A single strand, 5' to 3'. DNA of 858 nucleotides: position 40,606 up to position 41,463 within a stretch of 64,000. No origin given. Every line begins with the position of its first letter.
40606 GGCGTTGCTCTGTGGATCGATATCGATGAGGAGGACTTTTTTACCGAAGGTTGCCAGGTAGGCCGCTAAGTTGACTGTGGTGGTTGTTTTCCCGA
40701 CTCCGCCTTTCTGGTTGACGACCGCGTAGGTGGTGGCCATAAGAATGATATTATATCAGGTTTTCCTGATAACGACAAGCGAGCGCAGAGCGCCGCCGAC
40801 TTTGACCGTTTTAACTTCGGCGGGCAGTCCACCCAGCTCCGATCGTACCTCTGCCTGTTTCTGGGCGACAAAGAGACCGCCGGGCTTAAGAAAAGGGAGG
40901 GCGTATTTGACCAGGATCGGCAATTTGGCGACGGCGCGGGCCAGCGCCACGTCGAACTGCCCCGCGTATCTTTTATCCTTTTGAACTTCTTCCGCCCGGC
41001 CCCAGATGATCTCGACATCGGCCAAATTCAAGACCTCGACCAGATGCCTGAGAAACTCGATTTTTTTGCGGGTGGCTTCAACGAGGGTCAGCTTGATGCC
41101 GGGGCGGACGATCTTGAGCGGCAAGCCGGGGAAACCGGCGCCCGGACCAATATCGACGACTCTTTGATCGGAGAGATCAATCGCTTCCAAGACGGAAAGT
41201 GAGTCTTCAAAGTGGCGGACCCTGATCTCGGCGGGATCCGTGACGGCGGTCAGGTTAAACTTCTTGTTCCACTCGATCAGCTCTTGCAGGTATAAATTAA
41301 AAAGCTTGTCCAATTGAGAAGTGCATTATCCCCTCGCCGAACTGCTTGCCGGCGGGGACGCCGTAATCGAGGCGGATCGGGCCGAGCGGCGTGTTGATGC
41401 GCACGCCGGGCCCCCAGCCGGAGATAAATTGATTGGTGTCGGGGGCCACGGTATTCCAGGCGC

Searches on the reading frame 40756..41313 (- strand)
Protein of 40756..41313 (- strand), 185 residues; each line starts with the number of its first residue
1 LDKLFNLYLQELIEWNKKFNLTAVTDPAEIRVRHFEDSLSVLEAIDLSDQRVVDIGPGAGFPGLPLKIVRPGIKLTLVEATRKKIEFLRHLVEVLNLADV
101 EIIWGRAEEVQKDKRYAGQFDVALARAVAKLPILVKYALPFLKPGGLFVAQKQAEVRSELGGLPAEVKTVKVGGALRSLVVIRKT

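Call 74: search_protein_families(library=pfam, proteins=[window:40756-41313:-], max_evalue=0.01)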
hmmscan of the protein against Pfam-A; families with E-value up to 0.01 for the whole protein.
window:40756-41313:- (185 aa): 4 families
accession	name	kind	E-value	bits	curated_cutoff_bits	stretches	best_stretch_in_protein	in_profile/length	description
PF02527.21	GidB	-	1.5e-48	165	27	1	4-168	4-164/184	rRNA small subunit methyltransferase G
PF13847.12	Methyltransf_31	-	1.9e-07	31.3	27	1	48-154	3-113/145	Methyltransferase domain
PF05175.20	MTS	-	1.3e-05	25.3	23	1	43-116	25-99/170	Methyltransferase small domain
PF13489.12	Methyltransf_23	-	0.0083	16.3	27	0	36-153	10-119/164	Methyltransferase domain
